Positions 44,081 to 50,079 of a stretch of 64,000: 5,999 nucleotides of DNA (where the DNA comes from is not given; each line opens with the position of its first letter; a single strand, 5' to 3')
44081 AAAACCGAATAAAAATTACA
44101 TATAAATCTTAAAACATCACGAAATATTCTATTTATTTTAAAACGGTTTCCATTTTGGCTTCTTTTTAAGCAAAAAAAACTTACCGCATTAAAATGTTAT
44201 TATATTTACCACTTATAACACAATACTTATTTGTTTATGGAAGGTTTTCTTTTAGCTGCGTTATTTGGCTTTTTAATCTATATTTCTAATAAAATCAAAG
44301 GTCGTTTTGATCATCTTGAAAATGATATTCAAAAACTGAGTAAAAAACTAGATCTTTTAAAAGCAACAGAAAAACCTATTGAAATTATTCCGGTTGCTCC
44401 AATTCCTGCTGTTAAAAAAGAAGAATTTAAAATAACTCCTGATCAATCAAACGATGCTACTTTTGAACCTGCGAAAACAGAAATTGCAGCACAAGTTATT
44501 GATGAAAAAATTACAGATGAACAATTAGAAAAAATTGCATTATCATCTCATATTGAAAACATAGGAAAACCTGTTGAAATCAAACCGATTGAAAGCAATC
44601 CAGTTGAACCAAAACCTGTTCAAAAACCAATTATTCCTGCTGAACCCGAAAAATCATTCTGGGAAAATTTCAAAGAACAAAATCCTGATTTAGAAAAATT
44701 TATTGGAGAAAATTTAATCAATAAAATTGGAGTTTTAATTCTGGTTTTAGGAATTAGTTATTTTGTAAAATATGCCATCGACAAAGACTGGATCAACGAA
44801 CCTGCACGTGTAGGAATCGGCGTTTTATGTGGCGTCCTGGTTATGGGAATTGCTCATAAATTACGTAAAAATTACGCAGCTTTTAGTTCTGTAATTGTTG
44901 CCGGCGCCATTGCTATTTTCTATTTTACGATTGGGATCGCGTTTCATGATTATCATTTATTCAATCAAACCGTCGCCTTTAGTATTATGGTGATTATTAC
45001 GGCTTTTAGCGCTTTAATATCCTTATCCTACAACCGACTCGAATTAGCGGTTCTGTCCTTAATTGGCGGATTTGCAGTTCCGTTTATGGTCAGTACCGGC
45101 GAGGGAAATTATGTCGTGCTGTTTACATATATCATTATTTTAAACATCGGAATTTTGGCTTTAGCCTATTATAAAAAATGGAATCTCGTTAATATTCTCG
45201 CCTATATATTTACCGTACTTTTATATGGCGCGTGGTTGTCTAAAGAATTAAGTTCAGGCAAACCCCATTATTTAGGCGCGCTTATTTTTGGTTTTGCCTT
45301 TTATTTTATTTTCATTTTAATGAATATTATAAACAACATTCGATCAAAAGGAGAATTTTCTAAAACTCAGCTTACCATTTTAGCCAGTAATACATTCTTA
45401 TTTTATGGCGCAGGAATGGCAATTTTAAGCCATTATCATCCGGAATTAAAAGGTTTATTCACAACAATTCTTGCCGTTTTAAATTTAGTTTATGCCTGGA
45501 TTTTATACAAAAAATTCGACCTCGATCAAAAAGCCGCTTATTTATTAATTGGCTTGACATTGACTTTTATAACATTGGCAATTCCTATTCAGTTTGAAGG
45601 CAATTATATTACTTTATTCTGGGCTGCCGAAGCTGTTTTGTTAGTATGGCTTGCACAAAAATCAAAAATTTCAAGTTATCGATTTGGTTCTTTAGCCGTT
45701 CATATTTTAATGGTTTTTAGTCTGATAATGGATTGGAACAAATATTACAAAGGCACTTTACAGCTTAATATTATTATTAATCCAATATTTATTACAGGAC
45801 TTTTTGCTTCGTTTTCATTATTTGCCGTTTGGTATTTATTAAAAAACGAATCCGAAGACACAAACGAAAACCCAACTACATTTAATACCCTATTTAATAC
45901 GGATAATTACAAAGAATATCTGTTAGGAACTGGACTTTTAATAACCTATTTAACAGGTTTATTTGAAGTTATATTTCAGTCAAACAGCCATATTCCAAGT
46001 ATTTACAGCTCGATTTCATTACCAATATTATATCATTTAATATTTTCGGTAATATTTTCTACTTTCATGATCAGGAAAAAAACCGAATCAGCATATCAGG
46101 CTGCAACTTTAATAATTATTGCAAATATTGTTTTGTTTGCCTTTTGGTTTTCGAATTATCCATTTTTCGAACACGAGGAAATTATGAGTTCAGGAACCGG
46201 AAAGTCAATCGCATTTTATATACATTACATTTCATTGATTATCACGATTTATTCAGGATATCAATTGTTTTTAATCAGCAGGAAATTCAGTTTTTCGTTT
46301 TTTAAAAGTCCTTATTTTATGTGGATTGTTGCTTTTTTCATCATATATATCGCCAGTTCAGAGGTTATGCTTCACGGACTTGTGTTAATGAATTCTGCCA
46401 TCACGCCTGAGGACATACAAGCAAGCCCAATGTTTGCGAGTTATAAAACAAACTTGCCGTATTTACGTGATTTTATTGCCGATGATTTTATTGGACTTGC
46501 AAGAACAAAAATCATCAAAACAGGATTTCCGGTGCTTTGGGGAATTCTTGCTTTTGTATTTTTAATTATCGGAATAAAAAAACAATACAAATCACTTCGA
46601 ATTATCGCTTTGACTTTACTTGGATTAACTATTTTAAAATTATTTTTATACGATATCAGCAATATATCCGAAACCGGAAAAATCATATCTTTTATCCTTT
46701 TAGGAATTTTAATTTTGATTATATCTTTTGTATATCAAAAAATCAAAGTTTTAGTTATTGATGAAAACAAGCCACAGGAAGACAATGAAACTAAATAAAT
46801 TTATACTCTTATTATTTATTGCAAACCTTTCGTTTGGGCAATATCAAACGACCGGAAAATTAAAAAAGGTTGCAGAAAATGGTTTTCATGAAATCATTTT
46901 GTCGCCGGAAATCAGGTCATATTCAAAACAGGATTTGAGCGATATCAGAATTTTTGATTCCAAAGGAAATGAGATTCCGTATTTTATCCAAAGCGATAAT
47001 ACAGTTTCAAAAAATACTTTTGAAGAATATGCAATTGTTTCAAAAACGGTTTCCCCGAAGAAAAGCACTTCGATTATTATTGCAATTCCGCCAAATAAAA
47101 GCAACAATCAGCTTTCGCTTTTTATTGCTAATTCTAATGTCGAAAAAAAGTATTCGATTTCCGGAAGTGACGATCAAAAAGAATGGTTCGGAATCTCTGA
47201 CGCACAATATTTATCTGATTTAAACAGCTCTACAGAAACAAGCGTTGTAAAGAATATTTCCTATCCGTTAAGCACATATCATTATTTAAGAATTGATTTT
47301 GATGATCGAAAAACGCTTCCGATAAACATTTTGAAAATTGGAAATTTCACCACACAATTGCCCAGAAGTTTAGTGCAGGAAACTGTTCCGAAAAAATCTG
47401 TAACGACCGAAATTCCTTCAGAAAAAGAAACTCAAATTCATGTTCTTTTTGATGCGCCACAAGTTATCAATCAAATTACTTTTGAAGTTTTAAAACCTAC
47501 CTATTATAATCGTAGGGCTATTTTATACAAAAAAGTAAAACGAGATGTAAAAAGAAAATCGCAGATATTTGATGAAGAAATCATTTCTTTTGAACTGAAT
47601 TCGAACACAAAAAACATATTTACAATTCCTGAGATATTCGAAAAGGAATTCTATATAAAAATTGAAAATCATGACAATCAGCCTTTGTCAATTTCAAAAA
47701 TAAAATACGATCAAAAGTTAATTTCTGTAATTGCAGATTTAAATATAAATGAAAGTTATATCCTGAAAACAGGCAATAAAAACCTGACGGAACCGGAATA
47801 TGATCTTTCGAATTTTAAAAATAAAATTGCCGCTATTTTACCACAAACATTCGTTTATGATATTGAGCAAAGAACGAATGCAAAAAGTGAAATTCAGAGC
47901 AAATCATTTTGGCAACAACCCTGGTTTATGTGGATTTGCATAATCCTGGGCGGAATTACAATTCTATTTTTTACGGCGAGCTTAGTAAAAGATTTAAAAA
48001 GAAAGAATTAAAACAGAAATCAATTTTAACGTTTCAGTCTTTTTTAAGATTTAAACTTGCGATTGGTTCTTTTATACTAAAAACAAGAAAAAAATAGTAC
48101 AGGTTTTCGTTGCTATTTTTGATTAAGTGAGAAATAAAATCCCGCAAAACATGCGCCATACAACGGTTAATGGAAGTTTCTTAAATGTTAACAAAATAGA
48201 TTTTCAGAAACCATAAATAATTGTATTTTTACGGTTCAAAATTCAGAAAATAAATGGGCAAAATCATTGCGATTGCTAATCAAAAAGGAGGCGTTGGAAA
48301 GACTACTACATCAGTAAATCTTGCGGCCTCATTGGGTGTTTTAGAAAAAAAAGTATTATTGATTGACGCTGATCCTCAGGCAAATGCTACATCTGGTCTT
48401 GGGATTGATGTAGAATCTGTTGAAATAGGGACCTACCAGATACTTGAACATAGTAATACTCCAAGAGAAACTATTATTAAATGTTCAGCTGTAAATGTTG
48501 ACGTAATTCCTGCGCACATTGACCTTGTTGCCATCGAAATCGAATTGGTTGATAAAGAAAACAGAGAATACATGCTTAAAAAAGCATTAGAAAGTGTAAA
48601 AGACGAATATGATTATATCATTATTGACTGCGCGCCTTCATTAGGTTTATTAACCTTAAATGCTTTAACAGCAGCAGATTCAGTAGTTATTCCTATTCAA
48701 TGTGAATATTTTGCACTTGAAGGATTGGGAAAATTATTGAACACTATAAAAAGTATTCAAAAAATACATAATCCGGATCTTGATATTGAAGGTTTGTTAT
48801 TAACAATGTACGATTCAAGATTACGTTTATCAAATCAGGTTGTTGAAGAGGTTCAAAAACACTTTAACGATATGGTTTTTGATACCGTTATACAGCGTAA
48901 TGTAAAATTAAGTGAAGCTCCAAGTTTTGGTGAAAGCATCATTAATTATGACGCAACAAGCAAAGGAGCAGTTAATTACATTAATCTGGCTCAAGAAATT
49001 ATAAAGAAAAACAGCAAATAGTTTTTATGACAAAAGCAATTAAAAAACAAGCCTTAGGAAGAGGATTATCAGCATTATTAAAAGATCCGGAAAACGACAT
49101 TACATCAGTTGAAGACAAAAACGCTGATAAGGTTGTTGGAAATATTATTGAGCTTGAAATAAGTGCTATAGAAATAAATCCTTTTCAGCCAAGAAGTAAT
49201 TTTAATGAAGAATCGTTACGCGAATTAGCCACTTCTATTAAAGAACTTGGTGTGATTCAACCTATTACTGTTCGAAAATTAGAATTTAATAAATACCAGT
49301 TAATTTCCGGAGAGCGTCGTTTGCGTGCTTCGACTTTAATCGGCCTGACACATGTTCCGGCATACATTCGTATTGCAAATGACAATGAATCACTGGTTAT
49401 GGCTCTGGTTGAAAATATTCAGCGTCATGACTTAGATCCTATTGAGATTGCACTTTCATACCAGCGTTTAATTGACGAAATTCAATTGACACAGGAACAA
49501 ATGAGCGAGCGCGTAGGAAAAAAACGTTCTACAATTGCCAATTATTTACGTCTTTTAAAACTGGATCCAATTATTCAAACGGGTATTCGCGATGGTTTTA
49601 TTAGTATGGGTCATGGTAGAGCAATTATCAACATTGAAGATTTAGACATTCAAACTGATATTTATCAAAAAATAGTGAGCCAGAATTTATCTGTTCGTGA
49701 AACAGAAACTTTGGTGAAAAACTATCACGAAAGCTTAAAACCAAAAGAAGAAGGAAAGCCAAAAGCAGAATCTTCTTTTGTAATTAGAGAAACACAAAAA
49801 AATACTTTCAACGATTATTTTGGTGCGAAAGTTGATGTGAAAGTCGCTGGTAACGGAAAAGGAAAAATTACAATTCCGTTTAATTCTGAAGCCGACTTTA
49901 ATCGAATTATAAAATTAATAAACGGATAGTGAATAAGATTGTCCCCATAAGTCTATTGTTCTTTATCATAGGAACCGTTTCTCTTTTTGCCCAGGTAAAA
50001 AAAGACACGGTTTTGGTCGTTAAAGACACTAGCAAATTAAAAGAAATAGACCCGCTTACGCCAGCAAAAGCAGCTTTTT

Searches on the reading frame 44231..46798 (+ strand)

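Call 62: search_protein_families(library=pfam, proteins=[window:44231-46798:+], max_evalue=0.0001)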
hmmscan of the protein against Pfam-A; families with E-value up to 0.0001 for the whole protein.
window:44231-46798:+ (855 aa): 1 family
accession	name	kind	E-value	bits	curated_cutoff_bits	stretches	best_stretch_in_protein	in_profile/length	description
PF10101.14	DUF2339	-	3.8e-84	284.1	33.6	1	159-837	1-658/659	Predicted membrane protein (DUF2339)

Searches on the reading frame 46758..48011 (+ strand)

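Call 62: search_protein_families(library=pfam, proteins=[window:46758-48011:+], max_evalue=0.0001)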
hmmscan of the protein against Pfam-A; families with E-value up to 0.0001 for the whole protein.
window:46758-48011:+ (417 aa): 1 family
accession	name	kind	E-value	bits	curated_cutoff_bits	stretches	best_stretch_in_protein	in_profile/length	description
PF13163.11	DUF3999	-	7.2e-11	42.3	30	0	124-188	137-200/424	Protein of unknown function (DUF3999)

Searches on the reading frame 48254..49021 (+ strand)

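Call 62: search_protein_families(library=pfam, proteins=[window:48254-49021:+], max_evalue=0.0001)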
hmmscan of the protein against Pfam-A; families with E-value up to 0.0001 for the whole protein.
window:48254-49021:+ (255 aa): 8 families
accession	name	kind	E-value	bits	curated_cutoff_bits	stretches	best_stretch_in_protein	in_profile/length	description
PF13614.12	AAA_31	-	1.9e-70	236.9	27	1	3-178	2-177/177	AAA domain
PF01656.29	CbiA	-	1.2e-29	103.3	25.4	1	5-228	1-124/125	CobQ/CobB/MinD/ParA nucleotide binding domain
PF09140.17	MipZ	-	1.7e-12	47.6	20.7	1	4-161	2-142/262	ATPase MipZ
PF00142.24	Fer4_NifH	-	1e-10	42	25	1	10-47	7-44/271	4Fe-4S iron sulfur cluster binding proteins, NifH/frxC family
PF10609.15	ParA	-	8.2e-10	39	27.1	1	3-139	4-132/246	NUBPL iron-transfer P-loop NTPase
PF02374.21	ArsA_ATPase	-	3.1e-09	36.9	24.3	1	10-44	8-42/305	Anion-transporting ATPase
PF06564.18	CBP_BcsQ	-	4.6e-09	36.6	21.3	1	3-247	2-231/234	Cellulose biosynthesis protein BcsQ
PF00448.28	SRP54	-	3.9e-05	23.8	22.7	0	13-71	11-69/196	SRP54-type protein, GTPase domain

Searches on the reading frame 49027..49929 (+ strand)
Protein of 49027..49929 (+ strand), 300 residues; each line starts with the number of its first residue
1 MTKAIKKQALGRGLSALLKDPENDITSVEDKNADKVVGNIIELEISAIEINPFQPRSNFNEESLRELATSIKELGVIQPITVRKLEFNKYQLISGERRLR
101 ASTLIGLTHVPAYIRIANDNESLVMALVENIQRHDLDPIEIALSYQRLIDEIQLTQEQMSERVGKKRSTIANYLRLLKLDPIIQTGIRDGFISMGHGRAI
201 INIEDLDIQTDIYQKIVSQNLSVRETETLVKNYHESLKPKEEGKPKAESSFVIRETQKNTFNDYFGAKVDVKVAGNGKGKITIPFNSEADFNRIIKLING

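Call 62: search_protein_families(library=pfam, proteins=[window:49027-49929:+], max_evalue=0.0001)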
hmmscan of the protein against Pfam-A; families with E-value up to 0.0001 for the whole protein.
window:49027-49929:+ (300 aa): 3 families
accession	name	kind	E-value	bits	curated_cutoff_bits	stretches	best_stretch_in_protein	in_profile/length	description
PF17762.8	HTH_ParB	-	3.4e-36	123.9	22.6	1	135-234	2-101/102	ParB HTH domain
PF02195.25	ParB_N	-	5.5e-31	106.9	26.3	1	40-132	3-95/95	ParB N-terminal domain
PF23552.2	ParB_C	-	1.9e-06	27.7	23.8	1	261-298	12-49/50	ParB dimerisation domain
